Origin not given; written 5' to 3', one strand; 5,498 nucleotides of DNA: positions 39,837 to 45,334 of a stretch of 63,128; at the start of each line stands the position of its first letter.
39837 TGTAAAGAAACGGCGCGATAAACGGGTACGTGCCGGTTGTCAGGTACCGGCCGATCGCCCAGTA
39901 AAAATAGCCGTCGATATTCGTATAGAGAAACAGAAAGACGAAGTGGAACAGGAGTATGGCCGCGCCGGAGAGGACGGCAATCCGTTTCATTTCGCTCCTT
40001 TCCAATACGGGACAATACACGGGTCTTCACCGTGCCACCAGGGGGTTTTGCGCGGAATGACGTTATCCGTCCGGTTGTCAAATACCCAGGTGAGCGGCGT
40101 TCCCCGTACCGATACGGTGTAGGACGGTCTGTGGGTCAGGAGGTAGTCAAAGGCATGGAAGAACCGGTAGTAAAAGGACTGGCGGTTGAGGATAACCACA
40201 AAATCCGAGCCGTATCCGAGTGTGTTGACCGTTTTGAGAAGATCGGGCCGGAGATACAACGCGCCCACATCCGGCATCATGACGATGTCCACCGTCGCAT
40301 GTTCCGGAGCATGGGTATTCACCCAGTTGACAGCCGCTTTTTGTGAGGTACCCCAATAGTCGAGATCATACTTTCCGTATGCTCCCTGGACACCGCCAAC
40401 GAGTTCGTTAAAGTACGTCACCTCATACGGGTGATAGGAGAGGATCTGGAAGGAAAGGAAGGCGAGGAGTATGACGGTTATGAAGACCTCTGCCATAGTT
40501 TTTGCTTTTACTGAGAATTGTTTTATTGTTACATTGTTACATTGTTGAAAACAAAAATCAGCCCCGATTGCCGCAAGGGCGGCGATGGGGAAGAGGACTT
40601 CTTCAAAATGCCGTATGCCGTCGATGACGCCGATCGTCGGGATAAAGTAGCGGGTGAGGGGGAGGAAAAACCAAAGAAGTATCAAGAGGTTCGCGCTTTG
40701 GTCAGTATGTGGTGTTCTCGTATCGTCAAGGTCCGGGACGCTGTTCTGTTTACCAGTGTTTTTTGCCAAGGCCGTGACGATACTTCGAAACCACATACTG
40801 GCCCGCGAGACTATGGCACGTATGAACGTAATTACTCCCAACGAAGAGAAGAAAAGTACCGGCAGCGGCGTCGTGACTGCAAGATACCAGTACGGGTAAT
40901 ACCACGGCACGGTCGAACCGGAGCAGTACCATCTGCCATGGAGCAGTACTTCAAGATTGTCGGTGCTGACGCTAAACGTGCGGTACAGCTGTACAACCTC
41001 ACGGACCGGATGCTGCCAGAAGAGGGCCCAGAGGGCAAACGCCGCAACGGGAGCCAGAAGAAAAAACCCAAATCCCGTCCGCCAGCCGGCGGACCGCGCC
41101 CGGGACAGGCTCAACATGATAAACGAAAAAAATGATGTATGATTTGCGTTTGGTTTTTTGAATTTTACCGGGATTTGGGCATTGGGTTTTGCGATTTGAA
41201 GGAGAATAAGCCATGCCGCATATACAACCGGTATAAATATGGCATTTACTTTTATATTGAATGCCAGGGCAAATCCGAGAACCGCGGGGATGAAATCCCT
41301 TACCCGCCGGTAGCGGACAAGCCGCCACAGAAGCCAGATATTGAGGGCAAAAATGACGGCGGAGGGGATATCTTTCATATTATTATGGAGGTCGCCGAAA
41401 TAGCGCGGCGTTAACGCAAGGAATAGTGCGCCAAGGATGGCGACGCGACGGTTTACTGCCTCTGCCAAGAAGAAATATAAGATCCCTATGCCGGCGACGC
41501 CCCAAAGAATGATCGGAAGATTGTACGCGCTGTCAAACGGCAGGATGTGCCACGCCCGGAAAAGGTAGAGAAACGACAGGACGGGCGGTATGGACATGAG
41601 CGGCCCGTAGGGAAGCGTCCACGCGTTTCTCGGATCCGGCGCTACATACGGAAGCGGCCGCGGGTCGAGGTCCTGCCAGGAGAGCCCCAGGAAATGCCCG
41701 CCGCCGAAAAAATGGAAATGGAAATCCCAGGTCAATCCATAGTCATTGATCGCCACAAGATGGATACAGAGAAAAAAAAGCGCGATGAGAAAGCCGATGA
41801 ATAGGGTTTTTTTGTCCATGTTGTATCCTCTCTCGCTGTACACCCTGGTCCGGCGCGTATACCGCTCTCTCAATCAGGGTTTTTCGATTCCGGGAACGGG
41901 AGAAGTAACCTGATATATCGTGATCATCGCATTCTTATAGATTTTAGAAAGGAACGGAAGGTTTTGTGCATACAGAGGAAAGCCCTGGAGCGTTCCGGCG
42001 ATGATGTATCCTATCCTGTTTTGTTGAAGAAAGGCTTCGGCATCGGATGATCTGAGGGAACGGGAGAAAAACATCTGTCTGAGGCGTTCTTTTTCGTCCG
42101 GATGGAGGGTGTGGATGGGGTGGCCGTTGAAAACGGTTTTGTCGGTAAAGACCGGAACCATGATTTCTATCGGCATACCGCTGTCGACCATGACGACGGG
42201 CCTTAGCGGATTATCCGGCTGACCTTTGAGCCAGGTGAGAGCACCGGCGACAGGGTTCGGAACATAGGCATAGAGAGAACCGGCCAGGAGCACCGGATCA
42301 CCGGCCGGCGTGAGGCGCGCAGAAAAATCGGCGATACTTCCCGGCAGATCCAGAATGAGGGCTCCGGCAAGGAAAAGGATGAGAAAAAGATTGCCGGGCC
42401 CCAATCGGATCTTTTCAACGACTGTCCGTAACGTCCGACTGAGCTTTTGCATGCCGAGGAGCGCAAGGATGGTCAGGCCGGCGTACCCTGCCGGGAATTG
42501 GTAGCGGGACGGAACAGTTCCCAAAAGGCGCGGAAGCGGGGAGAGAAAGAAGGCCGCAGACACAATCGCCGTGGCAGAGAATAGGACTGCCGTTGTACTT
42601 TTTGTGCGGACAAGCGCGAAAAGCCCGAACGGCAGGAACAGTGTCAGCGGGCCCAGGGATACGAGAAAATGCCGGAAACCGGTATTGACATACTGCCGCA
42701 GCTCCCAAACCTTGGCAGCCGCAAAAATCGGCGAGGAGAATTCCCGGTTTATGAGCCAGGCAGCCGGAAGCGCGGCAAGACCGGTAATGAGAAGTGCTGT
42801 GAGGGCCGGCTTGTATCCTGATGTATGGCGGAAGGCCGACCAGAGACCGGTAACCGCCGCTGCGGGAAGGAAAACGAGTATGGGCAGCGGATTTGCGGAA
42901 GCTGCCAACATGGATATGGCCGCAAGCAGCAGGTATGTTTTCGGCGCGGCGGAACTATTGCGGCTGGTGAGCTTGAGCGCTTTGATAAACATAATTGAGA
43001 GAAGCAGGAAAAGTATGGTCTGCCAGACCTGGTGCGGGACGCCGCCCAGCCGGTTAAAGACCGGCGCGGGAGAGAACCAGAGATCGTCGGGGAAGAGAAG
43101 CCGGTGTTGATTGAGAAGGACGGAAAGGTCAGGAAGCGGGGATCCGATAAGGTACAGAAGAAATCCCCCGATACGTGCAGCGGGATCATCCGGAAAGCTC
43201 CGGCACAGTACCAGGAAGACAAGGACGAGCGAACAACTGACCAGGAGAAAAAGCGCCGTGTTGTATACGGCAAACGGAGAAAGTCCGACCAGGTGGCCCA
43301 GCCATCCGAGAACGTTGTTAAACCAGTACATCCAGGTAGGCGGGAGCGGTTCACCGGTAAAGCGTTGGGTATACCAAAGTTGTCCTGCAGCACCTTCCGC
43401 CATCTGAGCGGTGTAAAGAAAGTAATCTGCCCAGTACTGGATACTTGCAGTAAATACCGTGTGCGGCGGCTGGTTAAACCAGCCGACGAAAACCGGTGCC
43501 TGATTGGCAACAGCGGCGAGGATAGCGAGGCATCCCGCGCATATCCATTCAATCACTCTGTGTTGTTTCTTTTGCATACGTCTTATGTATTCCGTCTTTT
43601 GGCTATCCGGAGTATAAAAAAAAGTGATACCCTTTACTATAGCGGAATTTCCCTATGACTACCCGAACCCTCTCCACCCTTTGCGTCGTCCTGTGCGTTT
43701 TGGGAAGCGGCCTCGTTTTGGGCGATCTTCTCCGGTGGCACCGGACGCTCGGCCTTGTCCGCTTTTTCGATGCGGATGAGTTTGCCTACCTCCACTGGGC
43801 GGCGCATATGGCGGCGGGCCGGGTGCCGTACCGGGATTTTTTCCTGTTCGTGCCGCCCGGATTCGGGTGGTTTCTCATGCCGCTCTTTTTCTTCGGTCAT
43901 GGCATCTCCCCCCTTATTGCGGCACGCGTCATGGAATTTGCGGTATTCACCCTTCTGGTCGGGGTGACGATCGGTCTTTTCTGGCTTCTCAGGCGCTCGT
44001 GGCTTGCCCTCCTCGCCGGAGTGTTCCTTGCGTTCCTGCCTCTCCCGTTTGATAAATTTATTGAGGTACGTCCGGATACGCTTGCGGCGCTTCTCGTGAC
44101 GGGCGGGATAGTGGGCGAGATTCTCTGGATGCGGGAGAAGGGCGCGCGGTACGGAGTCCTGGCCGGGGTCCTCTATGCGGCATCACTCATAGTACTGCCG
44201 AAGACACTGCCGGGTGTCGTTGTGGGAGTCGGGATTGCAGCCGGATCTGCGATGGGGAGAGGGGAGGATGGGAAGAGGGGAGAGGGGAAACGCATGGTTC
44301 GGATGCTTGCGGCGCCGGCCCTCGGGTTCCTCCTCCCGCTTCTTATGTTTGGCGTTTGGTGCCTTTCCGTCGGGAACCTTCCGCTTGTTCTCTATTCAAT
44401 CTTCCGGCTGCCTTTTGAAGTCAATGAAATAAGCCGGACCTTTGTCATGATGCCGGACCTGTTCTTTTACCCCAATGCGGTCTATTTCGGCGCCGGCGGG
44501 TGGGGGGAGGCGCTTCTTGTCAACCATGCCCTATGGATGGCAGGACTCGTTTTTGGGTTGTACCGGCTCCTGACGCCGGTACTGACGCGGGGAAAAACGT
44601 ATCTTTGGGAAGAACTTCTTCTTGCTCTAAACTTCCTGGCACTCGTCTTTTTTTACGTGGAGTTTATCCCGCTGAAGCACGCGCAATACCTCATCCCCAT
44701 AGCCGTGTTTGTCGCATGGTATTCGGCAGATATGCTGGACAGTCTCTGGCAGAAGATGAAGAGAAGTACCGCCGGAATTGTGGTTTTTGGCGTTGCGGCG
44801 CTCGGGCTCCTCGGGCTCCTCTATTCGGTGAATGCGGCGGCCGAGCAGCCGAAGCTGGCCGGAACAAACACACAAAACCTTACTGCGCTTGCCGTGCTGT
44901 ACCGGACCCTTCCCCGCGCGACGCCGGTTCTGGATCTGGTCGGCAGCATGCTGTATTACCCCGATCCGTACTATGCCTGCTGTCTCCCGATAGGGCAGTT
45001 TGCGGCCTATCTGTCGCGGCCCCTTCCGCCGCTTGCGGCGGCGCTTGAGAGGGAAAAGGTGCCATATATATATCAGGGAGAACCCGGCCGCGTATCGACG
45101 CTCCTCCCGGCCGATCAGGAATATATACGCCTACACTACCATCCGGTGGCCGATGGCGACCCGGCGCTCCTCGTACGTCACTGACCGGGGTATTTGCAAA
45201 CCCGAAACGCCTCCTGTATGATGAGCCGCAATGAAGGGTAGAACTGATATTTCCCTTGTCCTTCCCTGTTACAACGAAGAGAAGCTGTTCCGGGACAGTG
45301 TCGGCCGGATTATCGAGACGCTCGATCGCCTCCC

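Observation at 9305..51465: Exceptional concentration of GT-C-like polytopic membrane proteins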

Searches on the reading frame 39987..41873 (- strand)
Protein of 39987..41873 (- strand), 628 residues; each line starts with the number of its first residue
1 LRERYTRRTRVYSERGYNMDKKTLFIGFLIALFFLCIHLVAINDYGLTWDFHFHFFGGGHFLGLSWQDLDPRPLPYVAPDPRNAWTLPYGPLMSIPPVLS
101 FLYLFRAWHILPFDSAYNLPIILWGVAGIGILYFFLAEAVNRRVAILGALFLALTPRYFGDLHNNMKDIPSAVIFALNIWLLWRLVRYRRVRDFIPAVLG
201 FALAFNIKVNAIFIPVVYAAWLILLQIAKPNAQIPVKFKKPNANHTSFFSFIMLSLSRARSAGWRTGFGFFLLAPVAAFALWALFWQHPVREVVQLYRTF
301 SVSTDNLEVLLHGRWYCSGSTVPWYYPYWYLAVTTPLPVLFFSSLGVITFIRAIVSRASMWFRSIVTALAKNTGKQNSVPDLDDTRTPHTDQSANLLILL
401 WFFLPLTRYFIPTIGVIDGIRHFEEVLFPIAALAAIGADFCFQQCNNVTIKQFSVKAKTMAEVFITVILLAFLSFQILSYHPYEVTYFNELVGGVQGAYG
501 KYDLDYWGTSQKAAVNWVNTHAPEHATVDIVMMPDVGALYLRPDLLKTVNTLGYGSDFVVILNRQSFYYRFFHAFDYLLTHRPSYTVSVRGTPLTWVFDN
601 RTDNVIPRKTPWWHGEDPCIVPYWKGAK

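Call 5: search_protein_families(library=pfam, proteins=[window:39987-41873:-], max_evalue=0.01)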
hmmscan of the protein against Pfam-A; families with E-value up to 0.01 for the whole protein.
window:39987-41873:- (628 aa): 1 family
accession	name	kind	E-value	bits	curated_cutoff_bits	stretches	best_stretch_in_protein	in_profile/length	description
PF13231.12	PMT_2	-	1.4e-12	48.6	26.1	1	115-226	22-133/160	Dolichyl-phosphate-mannose-protein mannosyltransferase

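Call 56: search_protein_families(library=ncbifam, proteins=[window:39987-41873:-], max_evalue=0.001)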
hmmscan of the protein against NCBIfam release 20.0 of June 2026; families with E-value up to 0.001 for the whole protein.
window:39987-41873:- (628 aa): 0 families

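Call 89: search_solved_structures(query=window:39987-41873:-, max_evalue=10)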
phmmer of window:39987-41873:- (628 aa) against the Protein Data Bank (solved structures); distinct sequences matched with E-value up to 10: 3.
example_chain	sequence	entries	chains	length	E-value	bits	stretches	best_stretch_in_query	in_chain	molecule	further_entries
6xi8_B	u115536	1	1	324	0.075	14.6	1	446-509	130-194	Cyclin CCL1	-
7kue_B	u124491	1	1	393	0.12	13.9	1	445-509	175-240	Cyclin CCL1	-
1a3r_H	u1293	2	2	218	0.55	11.7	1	488-537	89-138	IGG2A 8F5 FAB (HEAVY CHAIN) | IGG2A-KAPPA 8F5 FAB (HEAVY CHAIN)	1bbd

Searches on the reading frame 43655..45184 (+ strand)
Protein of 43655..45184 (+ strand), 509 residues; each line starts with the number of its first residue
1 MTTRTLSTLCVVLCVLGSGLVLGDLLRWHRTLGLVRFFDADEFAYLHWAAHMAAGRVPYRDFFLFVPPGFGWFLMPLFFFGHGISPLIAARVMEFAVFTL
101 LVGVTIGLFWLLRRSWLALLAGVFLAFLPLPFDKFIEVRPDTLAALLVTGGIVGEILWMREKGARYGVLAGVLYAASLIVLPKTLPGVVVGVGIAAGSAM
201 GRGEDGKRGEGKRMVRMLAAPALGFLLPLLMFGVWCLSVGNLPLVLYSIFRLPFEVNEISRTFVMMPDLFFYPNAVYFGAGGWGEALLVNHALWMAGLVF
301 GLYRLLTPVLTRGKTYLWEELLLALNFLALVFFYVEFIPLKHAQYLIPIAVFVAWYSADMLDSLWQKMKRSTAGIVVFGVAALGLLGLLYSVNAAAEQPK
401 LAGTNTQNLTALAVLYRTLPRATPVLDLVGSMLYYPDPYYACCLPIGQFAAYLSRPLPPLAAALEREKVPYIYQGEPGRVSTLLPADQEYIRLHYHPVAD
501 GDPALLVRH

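Call 5: search_protein_families(library=pfam, proteins=[window:43655-45184:+], max_evalue=0.01)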
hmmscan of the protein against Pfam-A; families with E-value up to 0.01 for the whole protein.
window:43655-45184:+ (509 aa): 0 families

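Call 10: search_protein_families(library=ncbifam, proteins=[window:43655-45184:+], max_evalue=0.1)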
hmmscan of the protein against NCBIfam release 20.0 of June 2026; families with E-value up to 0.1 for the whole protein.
window:43655-45184:+ (509 aa): 0 families

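Call 15: search_protein_families(library=pfam, proteins=[window:43655-45184:+], max_evalue=10)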
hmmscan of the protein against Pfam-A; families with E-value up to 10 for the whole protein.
window:43655-45184:+ (509 aa): 0 families
